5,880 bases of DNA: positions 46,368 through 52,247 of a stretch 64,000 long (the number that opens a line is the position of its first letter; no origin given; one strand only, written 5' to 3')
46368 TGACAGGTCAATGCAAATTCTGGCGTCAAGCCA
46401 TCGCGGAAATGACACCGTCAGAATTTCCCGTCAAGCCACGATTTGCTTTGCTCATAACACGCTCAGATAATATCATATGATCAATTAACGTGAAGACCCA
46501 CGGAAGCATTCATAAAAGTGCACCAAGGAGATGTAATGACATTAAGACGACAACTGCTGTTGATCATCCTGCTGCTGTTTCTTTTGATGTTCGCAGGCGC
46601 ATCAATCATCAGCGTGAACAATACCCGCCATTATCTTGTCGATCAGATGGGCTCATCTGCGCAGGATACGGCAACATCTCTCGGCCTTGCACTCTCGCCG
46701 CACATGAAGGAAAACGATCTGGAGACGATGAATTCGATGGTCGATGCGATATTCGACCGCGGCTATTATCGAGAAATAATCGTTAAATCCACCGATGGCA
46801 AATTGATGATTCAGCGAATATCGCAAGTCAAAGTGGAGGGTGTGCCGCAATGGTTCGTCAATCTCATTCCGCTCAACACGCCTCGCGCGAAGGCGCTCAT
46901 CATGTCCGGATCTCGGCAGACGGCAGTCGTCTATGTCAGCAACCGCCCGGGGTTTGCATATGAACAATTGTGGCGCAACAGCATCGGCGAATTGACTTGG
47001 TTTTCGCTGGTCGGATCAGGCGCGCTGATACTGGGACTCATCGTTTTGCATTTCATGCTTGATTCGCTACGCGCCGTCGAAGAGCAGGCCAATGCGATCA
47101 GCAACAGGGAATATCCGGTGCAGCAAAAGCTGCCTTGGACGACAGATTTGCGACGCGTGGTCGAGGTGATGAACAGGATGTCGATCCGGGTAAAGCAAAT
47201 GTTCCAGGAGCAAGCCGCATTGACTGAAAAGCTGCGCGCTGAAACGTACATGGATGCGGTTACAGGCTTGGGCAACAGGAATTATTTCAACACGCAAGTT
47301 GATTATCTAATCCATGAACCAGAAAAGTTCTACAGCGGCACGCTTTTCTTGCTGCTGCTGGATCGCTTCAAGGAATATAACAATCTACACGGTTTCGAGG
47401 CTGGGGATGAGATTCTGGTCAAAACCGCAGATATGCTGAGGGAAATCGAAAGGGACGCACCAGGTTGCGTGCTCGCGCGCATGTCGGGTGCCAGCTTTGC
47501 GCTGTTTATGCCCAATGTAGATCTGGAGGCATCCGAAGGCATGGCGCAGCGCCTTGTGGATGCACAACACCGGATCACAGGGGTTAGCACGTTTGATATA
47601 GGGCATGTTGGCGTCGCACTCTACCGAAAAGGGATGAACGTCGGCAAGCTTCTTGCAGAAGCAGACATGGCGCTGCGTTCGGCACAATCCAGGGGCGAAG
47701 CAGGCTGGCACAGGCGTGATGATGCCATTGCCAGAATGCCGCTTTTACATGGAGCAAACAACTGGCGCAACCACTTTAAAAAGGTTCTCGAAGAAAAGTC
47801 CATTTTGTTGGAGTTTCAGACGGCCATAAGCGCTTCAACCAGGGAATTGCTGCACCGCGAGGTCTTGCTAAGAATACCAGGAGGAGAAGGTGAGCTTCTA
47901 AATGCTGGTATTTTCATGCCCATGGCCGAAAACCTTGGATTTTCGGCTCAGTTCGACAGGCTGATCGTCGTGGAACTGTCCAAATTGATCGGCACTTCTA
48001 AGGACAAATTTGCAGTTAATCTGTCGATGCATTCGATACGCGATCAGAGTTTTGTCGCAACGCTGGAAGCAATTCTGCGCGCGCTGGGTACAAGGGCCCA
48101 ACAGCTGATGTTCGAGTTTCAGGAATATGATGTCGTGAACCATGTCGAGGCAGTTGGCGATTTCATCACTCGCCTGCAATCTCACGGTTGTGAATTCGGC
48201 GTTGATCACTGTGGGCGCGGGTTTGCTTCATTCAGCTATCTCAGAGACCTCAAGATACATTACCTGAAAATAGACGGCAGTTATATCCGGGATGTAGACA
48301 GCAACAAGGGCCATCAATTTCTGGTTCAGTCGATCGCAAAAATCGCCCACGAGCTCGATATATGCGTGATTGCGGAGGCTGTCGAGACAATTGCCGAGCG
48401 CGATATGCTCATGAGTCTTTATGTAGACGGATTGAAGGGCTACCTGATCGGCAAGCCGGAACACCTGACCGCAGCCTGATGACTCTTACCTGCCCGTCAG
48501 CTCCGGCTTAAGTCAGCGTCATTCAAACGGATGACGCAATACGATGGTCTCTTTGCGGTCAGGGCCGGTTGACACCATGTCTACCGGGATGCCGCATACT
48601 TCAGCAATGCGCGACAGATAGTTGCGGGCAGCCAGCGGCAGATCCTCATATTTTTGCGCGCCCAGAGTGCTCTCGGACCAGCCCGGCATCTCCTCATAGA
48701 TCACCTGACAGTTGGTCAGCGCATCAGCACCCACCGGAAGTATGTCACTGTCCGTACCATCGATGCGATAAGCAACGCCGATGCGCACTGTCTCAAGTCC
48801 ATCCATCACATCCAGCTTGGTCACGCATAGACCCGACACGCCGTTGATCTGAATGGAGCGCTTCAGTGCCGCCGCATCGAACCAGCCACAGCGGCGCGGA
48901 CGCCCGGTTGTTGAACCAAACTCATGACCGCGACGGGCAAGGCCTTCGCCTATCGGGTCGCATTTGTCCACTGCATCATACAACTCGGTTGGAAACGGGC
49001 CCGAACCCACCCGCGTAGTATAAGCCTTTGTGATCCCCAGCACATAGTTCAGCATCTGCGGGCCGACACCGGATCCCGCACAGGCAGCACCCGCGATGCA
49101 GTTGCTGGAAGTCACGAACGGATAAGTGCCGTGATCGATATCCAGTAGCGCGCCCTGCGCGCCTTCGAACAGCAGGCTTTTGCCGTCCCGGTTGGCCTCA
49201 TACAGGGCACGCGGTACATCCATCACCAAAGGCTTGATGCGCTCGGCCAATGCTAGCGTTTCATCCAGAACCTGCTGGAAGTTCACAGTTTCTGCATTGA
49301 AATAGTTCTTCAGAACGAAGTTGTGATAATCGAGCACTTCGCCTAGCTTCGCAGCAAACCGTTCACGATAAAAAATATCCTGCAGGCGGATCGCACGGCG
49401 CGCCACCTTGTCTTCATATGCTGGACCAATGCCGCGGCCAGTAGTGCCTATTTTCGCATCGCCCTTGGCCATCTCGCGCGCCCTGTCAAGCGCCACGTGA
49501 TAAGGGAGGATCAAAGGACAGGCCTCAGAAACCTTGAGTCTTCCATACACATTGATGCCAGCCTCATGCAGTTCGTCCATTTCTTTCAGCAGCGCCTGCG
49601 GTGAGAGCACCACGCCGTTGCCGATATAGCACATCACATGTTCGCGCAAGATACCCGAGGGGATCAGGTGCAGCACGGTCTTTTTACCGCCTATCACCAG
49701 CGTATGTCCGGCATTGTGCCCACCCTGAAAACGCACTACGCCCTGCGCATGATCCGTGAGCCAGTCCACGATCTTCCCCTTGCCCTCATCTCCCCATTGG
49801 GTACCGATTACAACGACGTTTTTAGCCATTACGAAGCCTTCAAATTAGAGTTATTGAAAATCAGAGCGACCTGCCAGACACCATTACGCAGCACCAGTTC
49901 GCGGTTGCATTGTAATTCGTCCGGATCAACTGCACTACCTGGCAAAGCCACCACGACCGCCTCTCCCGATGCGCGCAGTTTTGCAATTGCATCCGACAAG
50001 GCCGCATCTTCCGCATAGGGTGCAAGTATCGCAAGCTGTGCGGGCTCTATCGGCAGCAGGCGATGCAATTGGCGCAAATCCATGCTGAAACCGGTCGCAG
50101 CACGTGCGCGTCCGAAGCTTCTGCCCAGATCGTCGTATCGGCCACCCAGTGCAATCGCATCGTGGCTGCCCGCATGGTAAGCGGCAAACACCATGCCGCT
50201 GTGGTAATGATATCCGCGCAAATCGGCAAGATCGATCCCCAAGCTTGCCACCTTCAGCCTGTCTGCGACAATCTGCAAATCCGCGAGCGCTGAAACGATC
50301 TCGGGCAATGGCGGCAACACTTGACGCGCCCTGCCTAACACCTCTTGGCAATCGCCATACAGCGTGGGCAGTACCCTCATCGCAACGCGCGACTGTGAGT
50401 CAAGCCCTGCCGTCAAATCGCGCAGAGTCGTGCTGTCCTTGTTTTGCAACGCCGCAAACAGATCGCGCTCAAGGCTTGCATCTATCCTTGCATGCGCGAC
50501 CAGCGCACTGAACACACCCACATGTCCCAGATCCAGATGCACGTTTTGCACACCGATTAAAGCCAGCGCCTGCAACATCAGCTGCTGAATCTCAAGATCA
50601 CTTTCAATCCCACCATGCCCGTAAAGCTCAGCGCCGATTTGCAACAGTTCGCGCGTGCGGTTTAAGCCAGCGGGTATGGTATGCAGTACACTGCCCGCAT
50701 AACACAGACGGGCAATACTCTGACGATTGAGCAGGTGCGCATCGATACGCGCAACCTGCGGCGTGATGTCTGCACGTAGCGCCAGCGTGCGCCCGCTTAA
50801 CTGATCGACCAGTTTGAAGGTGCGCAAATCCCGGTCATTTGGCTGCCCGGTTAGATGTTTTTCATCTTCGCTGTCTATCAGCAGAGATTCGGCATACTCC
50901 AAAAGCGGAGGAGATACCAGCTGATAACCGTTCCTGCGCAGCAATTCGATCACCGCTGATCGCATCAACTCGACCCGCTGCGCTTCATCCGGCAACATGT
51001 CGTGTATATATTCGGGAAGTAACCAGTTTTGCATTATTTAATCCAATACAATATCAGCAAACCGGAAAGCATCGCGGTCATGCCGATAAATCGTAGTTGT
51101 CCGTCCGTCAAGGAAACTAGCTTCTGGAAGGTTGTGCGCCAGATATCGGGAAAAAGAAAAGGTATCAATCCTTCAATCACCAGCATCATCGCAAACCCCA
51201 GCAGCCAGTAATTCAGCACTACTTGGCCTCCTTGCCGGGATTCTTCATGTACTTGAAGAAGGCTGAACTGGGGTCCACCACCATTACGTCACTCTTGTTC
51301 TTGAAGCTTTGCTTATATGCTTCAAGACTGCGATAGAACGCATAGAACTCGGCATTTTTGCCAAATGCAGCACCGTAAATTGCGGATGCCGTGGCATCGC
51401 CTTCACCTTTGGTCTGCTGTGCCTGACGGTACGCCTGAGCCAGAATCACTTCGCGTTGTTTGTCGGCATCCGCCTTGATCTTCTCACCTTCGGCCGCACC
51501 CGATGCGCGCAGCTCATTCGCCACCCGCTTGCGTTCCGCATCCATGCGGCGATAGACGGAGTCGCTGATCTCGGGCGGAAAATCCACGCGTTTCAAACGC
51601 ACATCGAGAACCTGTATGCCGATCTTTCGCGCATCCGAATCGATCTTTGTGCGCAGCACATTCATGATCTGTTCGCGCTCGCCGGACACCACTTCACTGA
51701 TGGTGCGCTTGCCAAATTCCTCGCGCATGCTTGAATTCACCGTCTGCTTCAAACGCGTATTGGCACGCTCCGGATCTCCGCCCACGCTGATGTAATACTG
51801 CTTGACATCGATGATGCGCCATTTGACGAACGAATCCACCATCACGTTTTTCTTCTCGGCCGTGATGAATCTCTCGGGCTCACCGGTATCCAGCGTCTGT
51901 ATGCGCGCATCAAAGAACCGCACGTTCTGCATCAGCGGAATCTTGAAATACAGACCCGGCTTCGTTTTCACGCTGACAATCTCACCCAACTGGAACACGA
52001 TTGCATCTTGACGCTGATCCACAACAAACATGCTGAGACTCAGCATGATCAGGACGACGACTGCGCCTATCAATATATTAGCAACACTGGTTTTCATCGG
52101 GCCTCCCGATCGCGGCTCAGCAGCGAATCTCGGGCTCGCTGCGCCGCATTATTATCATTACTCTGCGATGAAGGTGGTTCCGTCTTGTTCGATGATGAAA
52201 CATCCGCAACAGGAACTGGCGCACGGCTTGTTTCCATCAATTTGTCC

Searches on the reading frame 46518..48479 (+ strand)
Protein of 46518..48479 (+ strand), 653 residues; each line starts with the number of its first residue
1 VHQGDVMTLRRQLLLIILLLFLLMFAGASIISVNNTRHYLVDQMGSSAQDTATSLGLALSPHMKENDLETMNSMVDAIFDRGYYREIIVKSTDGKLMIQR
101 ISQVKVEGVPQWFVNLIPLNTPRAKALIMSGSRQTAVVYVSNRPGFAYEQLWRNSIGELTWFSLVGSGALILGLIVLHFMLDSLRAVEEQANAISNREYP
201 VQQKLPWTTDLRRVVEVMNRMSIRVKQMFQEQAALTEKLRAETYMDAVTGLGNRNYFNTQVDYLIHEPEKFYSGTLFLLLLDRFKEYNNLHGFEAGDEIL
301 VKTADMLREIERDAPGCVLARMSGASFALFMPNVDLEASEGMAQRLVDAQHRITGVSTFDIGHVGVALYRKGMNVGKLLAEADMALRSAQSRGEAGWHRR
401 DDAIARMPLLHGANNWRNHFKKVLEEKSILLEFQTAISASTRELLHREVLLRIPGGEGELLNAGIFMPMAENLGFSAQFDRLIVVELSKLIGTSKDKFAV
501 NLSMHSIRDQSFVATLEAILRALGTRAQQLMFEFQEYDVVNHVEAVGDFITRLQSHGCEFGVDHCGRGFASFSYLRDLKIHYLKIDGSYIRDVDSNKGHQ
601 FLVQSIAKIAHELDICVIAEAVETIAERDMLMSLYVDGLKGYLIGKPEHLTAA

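Call 24: search_protein_families(library=ncbifam, proteins=[window:46518-48479:+], max_evalue=0.00001)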
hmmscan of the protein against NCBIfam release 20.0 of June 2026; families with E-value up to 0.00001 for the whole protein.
window:46518-48479:+ (653 aa): 26 families (the best 25 are shown)
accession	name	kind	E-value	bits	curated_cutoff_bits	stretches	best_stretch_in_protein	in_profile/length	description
NF045673.1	c-di-GMPRcptLapD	equivalog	6.9e-146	487.2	1020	1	7-648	1-645/647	cyclic di-GMP receptor LapD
NF008281.1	PRK11059.1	equivalog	3.7e-77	260.1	663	1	170-649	148-631/633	RNase E specificity factor CsrD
NF007298.0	PRK09776.1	equivalog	3.8e-53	180.7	1135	1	225-651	666-1100/1111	diguanylate cyclase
NF007474.0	PRK10060.1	equivalog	7.4e-45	153.3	782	1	234-647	228-644/663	cyclic di-GMP phosphodiesterase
NF008467.0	PRK11359.1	equivalog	4.5e-42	144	857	1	230-647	363-782/800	oxygen-sensing cyclic-di-GMP phosphodiesterase DosP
NF045675.1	PhdiestaseDibA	equivalog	1.7e-41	142.3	980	1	238-648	198-616/623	phosphodiesterase DibA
NF053781.1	cdiGMPphdstlr2612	equivalog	8.7e-39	133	1600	1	236-647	833-1255/1268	Tlr1612 family c-di-GMP phosphodiesterase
NF052458.1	PhdiestGepA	equivalog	1.4e-38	132.7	1200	1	171-647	359-831/840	phosphodiesterase GepA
NF007423.1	PRK09966.1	equivalog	3.5e-27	95.3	325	1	8-386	7-386/390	diguanylate cyclase DgcN/YfiN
NF008807.1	PRK11829.1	equivalog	1.3e-21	76.4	733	1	249-645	248-650/670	biofilm formation regulator HmsP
NF052265.1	EAL_dom_RimA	equivalog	6.6e-21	74.7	430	1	432-649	20-235/248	S6 modification regulatory phosphodiesterase RimA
NF007839.0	PRK10551.1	equivalog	9.5e-21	73.9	461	1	428-650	276-503/518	cyclic di-GMP phosphodiesterase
NF052596.1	RR_EAL_PvrR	equivalog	1.4e-19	70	580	1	416-646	143-378/398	response regulator cyclic di-GMP phosphodiesterase PvrR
NF038266.1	diguan_SiaD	equivalog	1.8e-19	70.2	290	1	207-393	62-248/252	biofilm regulation diguanylate cyclase SiaD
NF051473.1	DigCycDgcsShew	equivalog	4.9e-19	68.8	400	1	219-397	112-288/291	diguanylate cyclase DgcS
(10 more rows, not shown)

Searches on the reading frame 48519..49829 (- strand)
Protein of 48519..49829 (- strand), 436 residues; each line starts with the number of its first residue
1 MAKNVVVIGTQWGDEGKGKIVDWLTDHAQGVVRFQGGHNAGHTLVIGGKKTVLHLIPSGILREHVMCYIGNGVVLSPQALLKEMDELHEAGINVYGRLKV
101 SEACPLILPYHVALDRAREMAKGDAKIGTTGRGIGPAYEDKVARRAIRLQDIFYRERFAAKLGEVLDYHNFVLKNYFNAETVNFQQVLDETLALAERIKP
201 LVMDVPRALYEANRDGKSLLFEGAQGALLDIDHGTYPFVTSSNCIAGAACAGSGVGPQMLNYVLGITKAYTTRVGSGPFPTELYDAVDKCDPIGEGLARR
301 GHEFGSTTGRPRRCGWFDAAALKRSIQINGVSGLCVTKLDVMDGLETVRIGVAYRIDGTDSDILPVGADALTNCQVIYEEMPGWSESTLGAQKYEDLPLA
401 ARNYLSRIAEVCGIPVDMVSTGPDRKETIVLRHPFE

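Call 25: search_protein_families(library=ncbifam, proteins=[window:48519-49829:-], max_evalue=0.00001)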
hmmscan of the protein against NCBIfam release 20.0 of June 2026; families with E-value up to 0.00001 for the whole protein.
window:48519-49829:- (436 aa): 6 families
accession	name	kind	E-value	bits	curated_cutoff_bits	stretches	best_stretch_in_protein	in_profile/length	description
NF002223.0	PRK01117.1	equivalog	2.7e-200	665.7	402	1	3-436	2-429/430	adenylosuccinate synthase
TIGR00184.1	purA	equivalog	1.6e-175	584.1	395.55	1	6-435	1-424/425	adenylosuccinate synthase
NF010357.0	PRK13785.1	equivalog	8e-115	384.1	700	1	5-436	3-455/455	adenylosuccinate synthase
NF010355.0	PRK13783.1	equivalog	6.5e-111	371.3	445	1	4-427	2-400/404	adenylosuccinate synthase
NF003295.0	PRK04293.1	equivalog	3.7e-78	262.8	368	3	196-343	147-286/337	adenylosuccinate synthetase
NF038379.2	amino_Aden_PurZ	exception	6.3e-33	114.2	300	1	6-329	3-292/293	succino-amino-deoxyadenylate synthase PurZ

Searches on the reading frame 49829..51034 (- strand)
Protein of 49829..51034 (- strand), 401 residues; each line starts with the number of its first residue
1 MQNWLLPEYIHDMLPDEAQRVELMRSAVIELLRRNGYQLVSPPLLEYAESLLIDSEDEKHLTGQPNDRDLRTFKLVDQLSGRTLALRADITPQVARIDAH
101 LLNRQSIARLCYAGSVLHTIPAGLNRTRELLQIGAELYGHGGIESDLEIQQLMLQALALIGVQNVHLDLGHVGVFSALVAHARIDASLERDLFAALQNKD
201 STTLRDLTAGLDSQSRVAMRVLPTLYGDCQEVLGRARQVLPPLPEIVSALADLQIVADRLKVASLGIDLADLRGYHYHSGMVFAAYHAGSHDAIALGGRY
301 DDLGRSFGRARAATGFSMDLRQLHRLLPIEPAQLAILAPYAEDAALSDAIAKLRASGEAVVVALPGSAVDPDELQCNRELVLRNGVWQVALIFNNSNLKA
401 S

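Call 25: search_protein_families(library=ncbifam, proteins=[window:49829-51034:-], max_evalue=0.00001)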
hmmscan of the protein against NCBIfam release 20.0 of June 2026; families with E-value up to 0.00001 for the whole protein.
window:49829-51034:- (401 aa): 19 families
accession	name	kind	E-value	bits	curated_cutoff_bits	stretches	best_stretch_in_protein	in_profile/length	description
NF008935.0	PRK12292.1-1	equivalog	1.3e-162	541.1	350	1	1-390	1-380/382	ATP phosphoribosyltransferase regulatory subunit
NF009086.0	PRK12421.1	equivalog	7.2e-133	443.3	318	1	2-391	5-388/389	ATP phosphoribosyltransferase regulatory subunit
NF008937.0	PRK12292.1-4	equivalog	7e-110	367.6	693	1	2-391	5-392/395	ATP phosphoribosyltransferase regulatory subunit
TIGR00443.1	hisZ_biosyn_reg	equivalog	4.5e-76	255.9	271.65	1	11-327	1-312/314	ATP phosphoribosyltransferase regulatory subunit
NF008942.0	PRK12292.2-5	equivalog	2e-53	181.6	643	1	5-327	10-328/434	ATP phosphoribosyltransferase regulatory subunit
NF008941.0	PRK12292.2-4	equivalog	6.2e-43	147.2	447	1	7-366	10-366/393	ATP phosphoribosyltransferase regulatory subunit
NF008945.0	PRK12292.3-3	equivalog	2.2e-37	129.1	409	1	7-329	3-305/368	ATP phosphoribosyltransferase regulatory subunit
NF008936.0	PRK12292.1-3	equivalog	3.7e-35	121.5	492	1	5-327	6-325/406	ATP phosphoribosyltransferase regulatory subunit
TIGR00442.1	hisS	equivalog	2e-33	116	286.75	1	11-360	7-354/406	histidine--tRNA ligase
NF008943.0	PRK12292.3-1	equivalog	2.5e-31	109.1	690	1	6-338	26-345/403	ATP phosphoribosyltransferase regulatory subunit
NF008940.0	PRK12292.2-3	equivalog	1.1e-30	106.8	450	1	11-332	10-325/404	ATP phosphoribosyltransferase regulatory subunit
NF008953.0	PRK12295.1-6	equivalog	6.5e-20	71.4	384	1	20-227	11-208/384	ATP phosphoribosyltransferase regulatory subunit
NF008939.0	PRK12292.2-1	equivalog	1.2e-19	70.4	335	1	10-355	9-354/391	ATP phosphoribosyltransferase regulatory subunit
NF008938.0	PRK12292.1-6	equivalog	2.1e-16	59.9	833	1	34-327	36-324/420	ATP phosphoribosyltransferase regulatory subunit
NF008944.0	PRK12292.3-2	equivalog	6.2e-15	55.1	374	1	3-323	13-333/341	ATP phosphoribosyltransferase regulatory subunit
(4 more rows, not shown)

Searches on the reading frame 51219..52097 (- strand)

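Call 25: search_protein_families(library=ncbifam, proteins=[window:51219-52097:-], max_evalue=0.00001)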
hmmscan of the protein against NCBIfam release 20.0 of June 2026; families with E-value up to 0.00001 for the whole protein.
window:51219-52097:- (292 aa): 4 families
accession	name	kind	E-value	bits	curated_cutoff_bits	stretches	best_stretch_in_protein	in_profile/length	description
TIGR01932.1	hflC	equivalog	8.1e-86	287.7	134.4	2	151-285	184-318/318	protease modulator HflC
NF008259.0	PRK11029.1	equivalog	8.8e-77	258.3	427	2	158-290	200-332/334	protease modulator HflC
TIGR01933.1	hflK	equivalog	3.4e-22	79.1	159.4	1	24-282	2-256/261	FtsH protease activity modulator HflK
NF008181.0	PRK10930.1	equivalog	2.6e-11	43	660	1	7-236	82-306/419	FtsH protease activity modulator HflK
